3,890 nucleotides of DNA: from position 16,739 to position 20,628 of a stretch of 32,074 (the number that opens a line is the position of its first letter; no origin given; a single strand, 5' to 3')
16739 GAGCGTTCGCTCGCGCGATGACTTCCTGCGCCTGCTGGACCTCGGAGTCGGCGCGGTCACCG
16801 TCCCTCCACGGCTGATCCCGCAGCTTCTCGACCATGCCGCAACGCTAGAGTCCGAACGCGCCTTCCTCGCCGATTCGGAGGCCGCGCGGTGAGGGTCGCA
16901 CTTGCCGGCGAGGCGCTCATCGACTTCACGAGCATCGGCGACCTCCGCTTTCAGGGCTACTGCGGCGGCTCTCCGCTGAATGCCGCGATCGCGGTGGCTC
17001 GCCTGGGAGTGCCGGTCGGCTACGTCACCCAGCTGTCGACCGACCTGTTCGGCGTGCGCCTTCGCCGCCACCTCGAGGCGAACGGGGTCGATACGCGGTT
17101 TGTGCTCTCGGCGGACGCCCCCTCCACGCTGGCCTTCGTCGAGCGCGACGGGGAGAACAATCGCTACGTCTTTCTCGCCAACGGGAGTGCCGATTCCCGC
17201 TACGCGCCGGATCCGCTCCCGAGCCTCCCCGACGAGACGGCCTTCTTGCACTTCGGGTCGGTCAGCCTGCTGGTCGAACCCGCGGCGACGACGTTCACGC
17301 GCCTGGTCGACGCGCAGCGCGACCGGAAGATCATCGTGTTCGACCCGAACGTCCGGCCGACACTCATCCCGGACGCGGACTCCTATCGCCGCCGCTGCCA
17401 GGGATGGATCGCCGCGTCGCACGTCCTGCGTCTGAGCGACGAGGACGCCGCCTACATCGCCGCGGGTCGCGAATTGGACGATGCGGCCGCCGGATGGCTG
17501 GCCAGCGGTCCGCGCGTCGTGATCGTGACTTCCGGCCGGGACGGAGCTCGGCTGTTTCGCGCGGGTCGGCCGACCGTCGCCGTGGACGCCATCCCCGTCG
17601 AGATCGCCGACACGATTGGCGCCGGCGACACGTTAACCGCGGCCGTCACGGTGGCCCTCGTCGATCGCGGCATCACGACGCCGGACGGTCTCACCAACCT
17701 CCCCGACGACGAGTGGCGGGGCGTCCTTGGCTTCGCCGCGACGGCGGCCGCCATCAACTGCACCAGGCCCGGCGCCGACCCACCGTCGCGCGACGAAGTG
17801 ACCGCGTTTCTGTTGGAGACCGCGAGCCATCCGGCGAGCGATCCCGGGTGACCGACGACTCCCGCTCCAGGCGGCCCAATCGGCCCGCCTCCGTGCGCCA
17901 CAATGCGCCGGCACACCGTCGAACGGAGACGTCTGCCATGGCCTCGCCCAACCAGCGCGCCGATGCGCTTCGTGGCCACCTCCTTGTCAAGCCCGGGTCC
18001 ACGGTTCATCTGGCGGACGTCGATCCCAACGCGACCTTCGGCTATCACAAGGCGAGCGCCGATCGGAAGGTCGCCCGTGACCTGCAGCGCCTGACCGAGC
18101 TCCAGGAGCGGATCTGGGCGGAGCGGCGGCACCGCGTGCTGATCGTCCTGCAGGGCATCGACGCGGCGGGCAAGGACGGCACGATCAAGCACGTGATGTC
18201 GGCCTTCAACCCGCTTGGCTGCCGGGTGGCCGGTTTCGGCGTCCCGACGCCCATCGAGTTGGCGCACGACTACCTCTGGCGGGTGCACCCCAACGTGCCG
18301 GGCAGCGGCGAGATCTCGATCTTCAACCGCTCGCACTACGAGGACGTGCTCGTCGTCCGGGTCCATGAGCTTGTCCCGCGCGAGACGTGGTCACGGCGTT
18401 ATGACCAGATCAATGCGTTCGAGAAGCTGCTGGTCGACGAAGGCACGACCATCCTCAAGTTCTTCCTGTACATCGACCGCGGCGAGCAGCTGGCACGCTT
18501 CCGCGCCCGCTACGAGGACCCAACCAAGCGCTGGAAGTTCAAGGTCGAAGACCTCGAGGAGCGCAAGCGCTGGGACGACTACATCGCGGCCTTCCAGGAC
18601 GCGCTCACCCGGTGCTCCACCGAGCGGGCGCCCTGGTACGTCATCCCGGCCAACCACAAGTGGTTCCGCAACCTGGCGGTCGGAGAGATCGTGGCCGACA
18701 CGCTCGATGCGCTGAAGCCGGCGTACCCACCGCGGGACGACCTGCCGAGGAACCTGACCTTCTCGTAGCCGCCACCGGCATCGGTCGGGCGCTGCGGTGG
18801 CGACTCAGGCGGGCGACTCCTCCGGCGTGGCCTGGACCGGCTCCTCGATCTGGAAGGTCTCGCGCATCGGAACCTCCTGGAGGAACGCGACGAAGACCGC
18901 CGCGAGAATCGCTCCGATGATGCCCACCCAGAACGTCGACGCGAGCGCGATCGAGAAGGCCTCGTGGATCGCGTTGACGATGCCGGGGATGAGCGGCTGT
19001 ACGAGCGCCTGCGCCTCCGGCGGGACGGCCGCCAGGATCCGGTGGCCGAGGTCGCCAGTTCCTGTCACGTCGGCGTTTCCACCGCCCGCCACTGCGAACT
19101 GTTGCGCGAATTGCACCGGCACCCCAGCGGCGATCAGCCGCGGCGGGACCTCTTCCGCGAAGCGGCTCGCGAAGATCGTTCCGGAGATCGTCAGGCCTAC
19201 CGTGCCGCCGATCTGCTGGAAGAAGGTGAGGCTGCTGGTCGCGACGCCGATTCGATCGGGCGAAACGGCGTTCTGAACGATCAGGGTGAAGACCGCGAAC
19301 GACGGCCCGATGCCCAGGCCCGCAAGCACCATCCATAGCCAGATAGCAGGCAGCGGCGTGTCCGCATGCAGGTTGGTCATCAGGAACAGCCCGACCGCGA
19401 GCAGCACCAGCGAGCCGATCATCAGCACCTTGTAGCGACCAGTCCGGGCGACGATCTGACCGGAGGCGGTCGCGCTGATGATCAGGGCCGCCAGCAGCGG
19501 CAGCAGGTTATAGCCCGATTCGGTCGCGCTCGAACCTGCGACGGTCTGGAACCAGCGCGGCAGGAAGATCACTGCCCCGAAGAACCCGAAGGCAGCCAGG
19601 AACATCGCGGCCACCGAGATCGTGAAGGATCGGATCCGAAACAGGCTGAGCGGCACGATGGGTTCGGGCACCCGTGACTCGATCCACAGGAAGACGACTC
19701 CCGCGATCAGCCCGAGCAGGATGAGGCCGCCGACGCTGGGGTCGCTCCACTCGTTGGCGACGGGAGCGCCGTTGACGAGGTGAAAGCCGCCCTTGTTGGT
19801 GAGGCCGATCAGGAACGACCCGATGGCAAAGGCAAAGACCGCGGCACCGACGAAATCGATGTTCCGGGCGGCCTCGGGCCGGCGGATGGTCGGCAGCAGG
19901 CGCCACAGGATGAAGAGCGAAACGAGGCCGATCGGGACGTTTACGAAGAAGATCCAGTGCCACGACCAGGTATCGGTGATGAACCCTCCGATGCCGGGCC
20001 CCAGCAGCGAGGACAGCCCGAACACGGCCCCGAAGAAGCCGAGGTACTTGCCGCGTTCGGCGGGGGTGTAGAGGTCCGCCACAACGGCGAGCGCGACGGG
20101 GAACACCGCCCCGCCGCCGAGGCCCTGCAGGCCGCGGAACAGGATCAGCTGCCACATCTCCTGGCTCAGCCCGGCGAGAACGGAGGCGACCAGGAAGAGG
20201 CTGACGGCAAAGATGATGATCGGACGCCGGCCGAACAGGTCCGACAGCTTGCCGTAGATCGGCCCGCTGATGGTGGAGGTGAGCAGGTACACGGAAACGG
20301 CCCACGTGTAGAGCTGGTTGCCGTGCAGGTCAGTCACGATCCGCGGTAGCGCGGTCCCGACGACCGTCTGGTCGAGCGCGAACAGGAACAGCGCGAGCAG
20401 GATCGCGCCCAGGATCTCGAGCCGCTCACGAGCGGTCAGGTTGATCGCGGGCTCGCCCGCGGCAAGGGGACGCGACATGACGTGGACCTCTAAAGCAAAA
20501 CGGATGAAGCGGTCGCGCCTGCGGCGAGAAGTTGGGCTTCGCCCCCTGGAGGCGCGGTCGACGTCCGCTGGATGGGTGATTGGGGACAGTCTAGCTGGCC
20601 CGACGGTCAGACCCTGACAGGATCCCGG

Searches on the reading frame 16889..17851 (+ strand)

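Call 21: search_protein_families(library=pfam, proteins=[window:16889-17851:+], max_evalue=0.001)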
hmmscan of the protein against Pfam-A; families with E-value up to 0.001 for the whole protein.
window:16889-17851:+ (320 aa): 1 family
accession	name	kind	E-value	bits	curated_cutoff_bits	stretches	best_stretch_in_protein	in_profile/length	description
PF00294.29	PfkB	-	6.3e-40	137.8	25.8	1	20-299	30-298/302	pfkB family carbohydrate kinase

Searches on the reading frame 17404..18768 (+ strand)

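Call 4: search_protein_families(library=pfam, proteins=[window:17404-18768:+], max_evalue=0.01)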
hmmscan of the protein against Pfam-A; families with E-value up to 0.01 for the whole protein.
window:17404-18768:+ (454 aa): 1 family
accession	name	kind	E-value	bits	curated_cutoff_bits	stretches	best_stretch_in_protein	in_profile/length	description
PF03976.20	PPK2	-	5.2e-73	245.8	22.3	1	217-437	5-224/229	Polyphosphate kinase 2 (PPK2)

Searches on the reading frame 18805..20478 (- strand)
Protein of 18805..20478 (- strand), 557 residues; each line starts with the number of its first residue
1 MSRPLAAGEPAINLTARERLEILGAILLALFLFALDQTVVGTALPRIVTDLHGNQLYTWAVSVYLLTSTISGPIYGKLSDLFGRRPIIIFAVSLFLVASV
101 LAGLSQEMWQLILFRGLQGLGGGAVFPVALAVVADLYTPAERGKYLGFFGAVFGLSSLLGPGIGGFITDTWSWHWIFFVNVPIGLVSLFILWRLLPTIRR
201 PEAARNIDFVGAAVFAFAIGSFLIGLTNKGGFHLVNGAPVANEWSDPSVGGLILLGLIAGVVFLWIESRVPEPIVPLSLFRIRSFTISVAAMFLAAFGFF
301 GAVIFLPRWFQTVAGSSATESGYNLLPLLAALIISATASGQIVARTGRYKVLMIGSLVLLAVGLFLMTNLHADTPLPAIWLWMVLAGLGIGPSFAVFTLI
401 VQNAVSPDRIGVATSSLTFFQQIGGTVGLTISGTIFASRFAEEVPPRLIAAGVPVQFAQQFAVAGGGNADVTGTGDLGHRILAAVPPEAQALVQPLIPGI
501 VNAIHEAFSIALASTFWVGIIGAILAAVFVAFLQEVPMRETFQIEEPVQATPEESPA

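Call 4: search_protein_families(library=pfam, proteins=[window:18805-20478:-], max_evalue=0.01)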
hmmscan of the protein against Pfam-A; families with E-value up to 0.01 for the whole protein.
window:18805-20478:- (557 aa): 3 families
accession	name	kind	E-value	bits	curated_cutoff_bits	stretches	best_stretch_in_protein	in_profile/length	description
PF07690.21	MFS_1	-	1.1e-58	199.2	33.4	1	26-428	1-346/347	Major Facilitator Superfamily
PF00083.30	Sugar_tr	-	2.6e-14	53.4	22.3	1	54-192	45-189/452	Sugar (and other) transporter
PF06609.19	TRI12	-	1.1e-08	34.4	23.2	1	41-458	64-487/599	Fungal trichothecene efflux pump (TRI12)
